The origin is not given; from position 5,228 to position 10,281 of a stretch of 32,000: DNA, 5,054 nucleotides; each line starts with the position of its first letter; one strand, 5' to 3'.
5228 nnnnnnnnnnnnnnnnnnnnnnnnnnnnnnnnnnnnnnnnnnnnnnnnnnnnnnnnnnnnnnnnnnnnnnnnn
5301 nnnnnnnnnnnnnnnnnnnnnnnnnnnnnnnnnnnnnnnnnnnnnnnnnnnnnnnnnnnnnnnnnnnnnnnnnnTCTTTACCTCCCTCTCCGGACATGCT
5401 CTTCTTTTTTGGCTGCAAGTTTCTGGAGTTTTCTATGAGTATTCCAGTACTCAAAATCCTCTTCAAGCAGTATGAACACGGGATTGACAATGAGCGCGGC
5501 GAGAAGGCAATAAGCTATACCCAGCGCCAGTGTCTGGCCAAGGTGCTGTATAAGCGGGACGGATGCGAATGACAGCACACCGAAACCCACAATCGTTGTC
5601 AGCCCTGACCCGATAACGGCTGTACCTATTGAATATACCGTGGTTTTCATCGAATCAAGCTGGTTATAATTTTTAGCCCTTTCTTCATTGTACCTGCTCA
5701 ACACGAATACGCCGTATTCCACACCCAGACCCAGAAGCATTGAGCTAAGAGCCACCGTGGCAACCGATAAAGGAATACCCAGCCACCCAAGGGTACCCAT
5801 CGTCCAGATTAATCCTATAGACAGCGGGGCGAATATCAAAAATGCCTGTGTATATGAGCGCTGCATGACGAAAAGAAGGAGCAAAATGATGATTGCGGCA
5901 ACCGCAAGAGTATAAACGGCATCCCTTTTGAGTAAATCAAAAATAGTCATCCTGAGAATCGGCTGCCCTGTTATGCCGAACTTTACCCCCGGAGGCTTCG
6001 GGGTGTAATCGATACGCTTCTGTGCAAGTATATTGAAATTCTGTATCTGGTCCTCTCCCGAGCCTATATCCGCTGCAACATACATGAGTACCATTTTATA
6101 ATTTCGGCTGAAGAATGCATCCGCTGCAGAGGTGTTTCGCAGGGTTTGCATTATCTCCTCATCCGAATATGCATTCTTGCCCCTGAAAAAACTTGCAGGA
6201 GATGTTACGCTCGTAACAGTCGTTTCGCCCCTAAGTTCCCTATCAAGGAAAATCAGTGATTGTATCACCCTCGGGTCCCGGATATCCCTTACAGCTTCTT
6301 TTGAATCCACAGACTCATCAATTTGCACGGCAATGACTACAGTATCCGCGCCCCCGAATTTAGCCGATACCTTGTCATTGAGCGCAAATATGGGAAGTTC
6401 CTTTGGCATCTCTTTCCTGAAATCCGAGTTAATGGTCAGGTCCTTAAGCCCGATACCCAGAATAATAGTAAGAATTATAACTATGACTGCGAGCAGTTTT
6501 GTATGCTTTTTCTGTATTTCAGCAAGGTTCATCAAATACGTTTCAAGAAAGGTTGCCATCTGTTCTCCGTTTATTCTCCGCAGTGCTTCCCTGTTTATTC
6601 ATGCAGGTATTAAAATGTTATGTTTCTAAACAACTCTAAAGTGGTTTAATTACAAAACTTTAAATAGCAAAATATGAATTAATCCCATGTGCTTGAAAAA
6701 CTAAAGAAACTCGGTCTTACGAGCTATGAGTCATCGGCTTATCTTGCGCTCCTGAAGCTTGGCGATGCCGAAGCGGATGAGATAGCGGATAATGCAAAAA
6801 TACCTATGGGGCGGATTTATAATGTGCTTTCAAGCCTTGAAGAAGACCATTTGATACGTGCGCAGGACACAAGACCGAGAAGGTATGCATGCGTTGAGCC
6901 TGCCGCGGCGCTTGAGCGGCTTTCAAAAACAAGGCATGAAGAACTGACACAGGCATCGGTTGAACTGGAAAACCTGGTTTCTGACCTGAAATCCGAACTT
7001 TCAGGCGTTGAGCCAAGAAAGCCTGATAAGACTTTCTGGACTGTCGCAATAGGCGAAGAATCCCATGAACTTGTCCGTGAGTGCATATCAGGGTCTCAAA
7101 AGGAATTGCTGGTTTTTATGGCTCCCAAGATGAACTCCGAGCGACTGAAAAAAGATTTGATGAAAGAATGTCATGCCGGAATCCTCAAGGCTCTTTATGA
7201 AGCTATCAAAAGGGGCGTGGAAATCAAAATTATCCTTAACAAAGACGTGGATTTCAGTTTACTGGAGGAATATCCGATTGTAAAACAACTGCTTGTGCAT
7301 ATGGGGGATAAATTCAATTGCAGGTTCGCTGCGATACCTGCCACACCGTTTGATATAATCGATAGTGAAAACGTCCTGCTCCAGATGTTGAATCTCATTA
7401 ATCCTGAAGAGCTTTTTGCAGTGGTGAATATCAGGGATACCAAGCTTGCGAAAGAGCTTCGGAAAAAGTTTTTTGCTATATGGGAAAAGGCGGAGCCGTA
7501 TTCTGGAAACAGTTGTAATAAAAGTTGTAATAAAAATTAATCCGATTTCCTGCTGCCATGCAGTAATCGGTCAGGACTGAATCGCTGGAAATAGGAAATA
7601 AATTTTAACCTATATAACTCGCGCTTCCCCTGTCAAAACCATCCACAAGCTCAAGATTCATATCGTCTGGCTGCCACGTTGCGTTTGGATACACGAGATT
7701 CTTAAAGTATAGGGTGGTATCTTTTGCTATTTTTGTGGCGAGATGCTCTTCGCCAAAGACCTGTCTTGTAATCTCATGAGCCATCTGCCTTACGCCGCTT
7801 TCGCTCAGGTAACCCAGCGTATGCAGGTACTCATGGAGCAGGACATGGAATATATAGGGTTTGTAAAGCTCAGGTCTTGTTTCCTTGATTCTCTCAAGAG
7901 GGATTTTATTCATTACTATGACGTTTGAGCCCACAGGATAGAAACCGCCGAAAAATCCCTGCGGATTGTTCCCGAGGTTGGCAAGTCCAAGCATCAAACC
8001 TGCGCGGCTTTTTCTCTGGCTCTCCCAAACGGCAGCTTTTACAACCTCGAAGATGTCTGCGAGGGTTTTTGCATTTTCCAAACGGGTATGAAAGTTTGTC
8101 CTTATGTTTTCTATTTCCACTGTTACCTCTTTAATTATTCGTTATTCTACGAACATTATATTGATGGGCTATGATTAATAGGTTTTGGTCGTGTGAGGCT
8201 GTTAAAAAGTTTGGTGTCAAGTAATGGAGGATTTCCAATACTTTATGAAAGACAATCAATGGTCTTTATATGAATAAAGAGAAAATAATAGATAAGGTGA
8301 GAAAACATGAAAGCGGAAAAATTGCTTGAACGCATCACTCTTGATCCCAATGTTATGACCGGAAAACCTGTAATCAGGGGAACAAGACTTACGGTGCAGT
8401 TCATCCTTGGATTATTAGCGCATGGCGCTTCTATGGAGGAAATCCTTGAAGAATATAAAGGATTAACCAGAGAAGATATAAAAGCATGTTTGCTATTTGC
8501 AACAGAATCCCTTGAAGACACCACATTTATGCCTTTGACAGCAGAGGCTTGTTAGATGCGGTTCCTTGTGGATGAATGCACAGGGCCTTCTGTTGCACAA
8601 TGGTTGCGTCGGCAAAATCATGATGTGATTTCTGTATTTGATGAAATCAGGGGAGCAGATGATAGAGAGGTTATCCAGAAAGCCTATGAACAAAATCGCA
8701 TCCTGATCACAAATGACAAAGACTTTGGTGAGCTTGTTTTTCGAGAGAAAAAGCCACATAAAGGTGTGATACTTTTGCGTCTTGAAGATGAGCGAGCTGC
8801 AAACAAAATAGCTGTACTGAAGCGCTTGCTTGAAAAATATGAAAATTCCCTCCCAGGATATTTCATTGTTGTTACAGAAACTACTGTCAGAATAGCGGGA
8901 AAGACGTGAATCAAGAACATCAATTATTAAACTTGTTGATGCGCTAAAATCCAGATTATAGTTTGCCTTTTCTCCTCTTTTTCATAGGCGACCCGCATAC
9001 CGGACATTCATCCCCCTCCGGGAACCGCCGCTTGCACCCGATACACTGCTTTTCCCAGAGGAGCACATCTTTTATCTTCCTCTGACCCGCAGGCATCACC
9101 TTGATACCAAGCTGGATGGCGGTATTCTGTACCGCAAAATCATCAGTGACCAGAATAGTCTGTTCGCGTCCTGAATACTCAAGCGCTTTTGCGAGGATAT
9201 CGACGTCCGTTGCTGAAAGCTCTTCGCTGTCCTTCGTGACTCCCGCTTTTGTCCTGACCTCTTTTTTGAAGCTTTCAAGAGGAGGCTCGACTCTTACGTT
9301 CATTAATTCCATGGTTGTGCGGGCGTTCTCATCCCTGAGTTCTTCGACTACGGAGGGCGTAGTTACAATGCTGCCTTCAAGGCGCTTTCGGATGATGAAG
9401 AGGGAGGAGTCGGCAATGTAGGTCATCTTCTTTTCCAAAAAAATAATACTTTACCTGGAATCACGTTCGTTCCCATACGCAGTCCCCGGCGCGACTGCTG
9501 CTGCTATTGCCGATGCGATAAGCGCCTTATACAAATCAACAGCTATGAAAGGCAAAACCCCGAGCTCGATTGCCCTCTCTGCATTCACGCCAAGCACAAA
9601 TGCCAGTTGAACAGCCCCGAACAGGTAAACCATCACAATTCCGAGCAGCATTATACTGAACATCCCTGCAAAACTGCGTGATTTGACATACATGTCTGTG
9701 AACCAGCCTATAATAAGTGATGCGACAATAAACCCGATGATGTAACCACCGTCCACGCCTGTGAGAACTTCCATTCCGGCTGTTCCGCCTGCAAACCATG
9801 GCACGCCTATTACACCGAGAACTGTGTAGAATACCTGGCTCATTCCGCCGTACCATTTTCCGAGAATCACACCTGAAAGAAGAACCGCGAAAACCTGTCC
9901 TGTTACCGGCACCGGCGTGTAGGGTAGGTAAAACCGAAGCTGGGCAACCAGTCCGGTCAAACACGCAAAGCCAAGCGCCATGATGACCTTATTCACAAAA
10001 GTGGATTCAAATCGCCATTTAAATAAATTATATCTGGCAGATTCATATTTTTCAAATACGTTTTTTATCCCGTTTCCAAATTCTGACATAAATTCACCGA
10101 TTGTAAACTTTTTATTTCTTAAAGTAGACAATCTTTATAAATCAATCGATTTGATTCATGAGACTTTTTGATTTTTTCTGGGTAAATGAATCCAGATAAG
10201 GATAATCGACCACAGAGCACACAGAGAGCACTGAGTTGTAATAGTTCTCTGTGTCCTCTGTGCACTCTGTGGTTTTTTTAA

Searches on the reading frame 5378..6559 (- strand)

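Call 6: search_protein_families(library=pfam, proteins=[window:5378-6559:-], max_evalue=0.001)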
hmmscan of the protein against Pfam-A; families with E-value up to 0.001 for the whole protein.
window:5378-6559:- (393 aa): 4 families
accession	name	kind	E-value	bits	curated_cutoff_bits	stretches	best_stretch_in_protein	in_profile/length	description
PF03176.21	MMPL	-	5.2e-34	118.1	20.5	1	87-375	61-310/333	MMPL family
PF02355.23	SecD_SecF_C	-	0.00012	21.9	20.5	1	210-360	29-180/189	Protein export membrane protein SecD/SecF, C-terminal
PF00873.25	ACR_tran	-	0.00047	18.4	28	1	215-362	334-485/1021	AcrB/AcrD/AcrF family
PF02460.24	Patched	-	0.00054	20.2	23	0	239-353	32-144/156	Patched SSD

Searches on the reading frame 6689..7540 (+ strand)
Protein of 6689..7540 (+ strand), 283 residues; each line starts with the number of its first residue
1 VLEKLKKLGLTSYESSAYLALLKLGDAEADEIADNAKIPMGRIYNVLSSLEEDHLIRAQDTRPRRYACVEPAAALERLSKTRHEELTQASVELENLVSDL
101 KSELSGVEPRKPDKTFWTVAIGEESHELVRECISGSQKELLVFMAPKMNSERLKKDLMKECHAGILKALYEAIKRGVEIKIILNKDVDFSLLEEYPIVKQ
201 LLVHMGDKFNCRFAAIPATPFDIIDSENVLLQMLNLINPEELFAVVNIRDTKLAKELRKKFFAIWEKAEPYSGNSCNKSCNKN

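Call 6: search_protein_families(library=pfam, proteins=[window:6689-7540:+], max_evalue=0.001)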
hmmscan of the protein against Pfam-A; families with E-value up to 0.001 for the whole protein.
window:6689-7540:+ (283 aa): 3 families
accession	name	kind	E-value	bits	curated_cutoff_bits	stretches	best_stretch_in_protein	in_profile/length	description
PF01978.25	TrmB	-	8.9e-21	74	25.6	1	5-71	1-67/68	Sugar-specific transcriptional regulator TrmB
PF24217.1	DUF7436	-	2.6e-19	70.1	34.2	1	113-270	3-152/153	Family of unknown function (DUF7436)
PF13091.12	PLDc_2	-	0.00066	20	27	0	160-187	20-47/132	PLD-like domain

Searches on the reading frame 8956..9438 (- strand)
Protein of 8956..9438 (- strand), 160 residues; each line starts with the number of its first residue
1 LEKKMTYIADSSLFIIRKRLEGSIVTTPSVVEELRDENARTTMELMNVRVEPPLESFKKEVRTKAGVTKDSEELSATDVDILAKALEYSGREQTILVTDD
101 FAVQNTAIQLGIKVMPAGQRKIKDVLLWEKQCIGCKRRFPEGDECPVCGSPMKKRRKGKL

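Call 6: search_protein_families(library=pfam, proteins=[window:8956-9438:-], max_evalue=0.001)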
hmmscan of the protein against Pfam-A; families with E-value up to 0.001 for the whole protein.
window:8956-9438:- (160 aa): 2 families
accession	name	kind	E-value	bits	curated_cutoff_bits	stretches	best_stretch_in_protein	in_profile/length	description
PF17146.10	PIN_6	-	6.7e-13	49.3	27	1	8-87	2-86/87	PIN domain of ribonuclease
PF13638.12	PIN_4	-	0.00011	22.9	21.9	1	34-115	47-129/132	PIN domain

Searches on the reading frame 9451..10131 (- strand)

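Call 6: search_protein_families(library=pfam, proteins=[window:9451-10131:-], max_evalue=0.001)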
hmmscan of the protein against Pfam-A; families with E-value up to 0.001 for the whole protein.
window:9451-10131:- (226 aa): 1 family
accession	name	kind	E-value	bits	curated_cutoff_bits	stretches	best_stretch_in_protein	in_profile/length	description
PF02632.19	BioY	-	5.7e-38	130.5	25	1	72-213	2-138/140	BioY family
